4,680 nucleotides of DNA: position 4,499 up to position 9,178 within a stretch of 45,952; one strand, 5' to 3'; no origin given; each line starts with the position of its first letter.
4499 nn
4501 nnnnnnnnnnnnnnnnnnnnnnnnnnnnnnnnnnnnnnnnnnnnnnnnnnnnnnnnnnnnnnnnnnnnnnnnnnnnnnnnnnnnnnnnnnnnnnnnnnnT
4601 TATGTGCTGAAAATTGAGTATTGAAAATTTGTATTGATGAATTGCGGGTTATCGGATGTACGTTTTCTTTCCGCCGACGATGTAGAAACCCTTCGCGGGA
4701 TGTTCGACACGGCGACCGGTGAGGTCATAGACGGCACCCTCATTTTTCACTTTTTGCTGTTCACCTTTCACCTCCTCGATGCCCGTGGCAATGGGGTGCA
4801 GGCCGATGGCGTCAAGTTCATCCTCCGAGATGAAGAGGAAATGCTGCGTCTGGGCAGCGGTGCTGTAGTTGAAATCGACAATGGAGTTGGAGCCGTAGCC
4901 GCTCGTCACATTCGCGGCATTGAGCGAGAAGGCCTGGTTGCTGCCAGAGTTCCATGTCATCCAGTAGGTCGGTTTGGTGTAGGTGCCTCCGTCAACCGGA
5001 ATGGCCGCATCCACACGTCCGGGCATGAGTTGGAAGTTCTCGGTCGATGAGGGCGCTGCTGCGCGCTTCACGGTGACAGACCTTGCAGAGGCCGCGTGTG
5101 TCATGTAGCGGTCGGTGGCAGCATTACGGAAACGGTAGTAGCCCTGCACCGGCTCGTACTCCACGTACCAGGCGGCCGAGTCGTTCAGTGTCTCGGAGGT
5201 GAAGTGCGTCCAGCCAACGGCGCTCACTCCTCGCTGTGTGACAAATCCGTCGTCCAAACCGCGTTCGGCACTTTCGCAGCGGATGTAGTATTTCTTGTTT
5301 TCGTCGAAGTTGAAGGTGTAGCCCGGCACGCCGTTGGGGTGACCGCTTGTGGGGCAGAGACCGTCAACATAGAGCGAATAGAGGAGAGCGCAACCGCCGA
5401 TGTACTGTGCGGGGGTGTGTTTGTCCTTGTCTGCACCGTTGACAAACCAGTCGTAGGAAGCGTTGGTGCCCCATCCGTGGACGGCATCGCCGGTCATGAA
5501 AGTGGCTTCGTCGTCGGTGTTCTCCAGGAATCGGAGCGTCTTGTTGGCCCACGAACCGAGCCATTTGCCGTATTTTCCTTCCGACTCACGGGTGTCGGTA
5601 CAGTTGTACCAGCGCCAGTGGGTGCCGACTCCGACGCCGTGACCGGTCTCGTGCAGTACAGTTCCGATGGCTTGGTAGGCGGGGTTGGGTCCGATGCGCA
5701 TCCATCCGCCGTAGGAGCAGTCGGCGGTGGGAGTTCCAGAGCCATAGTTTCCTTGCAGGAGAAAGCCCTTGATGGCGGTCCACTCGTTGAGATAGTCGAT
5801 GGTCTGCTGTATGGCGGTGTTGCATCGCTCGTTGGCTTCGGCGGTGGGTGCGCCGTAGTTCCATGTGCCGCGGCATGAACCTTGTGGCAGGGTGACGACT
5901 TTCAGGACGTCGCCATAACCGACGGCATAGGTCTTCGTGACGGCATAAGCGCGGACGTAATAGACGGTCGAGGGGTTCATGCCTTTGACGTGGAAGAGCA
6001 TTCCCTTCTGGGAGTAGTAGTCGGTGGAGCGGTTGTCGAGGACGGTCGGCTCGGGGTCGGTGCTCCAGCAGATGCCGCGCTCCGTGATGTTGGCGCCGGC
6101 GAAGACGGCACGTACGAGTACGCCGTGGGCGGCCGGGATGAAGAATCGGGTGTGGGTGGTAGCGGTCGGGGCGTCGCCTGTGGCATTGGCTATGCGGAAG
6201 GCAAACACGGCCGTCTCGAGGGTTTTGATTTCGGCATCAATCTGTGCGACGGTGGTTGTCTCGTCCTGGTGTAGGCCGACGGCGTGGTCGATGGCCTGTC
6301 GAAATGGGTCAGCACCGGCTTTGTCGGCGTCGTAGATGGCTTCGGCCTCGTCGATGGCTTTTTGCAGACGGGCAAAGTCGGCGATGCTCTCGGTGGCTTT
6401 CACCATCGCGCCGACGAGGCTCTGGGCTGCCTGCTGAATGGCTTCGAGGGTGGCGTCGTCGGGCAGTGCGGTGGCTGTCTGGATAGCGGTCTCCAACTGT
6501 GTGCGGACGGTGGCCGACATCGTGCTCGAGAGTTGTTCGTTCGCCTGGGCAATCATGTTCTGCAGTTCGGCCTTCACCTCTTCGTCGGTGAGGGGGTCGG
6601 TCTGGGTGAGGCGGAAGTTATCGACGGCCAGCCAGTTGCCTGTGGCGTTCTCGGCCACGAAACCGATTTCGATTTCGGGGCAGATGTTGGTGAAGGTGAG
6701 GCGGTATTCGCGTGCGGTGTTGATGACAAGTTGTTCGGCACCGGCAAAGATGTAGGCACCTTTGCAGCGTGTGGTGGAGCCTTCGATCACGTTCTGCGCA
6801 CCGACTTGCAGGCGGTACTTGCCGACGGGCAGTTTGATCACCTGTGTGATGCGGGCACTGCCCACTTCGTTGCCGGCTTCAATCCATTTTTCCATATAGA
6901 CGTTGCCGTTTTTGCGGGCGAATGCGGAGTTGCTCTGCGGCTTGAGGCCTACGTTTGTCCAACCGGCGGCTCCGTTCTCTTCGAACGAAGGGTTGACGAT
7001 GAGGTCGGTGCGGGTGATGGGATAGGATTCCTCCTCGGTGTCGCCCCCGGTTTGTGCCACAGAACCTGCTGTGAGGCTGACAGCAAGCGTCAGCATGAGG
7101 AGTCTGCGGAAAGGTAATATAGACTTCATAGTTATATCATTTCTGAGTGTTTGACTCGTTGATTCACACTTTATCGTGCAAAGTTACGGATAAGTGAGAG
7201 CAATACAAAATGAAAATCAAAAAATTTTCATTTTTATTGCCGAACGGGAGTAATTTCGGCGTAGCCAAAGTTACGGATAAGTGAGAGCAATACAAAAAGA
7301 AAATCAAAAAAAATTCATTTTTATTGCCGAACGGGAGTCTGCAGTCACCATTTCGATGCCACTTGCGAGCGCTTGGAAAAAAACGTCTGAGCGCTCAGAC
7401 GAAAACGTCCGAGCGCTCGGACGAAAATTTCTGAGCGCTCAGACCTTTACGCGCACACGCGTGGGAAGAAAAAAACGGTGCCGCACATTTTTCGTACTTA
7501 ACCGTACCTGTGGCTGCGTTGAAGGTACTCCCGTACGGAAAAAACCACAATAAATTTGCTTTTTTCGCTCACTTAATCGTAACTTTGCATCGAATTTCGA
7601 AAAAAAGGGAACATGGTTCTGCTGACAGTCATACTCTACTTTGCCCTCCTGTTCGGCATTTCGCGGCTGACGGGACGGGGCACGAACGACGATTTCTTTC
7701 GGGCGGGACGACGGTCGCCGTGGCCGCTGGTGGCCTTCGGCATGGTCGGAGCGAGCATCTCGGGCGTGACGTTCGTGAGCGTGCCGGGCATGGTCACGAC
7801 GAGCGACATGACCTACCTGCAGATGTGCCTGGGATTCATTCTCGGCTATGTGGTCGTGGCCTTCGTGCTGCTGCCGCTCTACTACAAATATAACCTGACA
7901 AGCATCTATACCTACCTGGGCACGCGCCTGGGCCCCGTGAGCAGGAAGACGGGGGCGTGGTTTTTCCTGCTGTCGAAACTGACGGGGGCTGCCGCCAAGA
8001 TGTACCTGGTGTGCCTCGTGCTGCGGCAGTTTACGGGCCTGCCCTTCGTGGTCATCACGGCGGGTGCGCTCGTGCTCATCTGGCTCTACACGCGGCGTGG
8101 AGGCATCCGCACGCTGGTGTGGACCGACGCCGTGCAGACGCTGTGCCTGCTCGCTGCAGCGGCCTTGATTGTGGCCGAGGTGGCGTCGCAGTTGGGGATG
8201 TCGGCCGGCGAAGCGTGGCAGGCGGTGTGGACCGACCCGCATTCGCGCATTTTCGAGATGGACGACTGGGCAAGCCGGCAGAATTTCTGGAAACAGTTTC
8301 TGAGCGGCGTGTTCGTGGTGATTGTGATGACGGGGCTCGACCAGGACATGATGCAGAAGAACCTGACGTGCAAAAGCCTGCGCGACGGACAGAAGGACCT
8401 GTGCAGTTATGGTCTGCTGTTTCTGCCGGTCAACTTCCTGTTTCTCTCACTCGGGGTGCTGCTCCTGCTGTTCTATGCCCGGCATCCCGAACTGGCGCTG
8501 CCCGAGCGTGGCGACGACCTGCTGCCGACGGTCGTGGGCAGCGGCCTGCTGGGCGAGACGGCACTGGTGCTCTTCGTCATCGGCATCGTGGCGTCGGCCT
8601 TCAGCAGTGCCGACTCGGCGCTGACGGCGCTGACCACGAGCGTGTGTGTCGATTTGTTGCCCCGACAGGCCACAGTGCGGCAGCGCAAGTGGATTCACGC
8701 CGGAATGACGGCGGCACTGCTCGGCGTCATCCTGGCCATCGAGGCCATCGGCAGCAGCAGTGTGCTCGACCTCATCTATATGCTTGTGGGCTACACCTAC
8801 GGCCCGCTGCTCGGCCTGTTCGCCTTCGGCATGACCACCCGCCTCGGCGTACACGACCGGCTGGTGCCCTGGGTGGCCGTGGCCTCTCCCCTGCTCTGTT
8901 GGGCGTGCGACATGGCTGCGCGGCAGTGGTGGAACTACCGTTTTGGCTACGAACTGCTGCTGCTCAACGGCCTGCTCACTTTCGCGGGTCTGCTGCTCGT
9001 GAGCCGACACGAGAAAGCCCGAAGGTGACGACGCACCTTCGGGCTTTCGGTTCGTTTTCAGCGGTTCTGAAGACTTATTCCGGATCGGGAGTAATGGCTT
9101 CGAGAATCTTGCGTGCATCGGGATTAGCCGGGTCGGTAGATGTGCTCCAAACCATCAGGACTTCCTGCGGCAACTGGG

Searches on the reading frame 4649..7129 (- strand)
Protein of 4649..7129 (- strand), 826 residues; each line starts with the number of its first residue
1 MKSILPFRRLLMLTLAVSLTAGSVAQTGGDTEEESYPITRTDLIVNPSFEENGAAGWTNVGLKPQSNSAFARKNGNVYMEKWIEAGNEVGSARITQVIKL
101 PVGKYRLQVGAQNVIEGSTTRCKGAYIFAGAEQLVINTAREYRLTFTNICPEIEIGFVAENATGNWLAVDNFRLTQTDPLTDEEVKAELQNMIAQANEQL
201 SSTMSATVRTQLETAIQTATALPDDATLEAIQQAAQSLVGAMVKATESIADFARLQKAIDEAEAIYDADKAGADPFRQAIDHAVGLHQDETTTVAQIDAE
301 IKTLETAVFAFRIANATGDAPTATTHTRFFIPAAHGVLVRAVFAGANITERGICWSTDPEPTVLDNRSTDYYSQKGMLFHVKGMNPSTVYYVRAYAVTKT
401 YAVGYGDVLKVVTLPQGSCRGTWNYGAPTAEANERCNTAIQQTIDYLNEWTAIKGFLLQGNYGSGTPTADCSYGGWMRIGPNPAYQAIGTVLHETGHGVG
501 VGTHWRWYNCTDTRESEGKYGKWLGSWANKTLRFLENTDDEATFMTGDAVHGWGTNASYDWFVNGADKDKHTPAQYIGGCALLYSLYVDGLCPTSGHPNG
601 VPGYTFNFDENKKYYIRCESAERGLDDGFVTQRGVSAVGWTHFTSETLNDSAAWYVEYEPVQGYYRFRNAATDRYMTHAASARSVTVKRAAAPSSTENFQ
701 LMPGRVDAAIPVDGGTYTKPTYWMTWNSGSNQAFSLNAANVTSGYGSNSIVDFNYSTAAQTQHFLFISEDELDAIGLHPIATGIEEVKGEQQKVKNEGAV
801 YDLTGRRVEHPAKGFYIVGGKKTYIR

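Call 7: find_encoding_contigs(protein=window:4649-7129:-, flank=10000, max_places=6)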
Protein window:4649-7129:- (826 aa): no gene with exactly this product is on record in the collection.
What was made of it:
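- Tried and rejected: Not on record (call 7).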

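Call 10: search_protein_families(library=pfam, proteins=[window:4649-7129:-])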
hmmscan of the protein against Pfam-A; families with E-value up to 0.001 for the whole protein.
window:4649-7129:- (826 aa): 0 families

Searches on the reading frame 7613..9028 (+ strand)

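Call 10: search_protein_families(library=pfam, proteins=[window:7613-9028:+])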
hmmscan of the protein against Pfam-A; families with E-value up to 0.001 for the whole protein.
window:7613-9028:+ (471 aa): 1 family
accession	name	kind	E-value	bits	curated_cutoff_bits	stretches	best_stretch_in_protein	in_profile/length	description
PF00474.23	SSF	-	2e-16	60.3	22.8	1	28-407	1-389/406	Sodium:solute symporter family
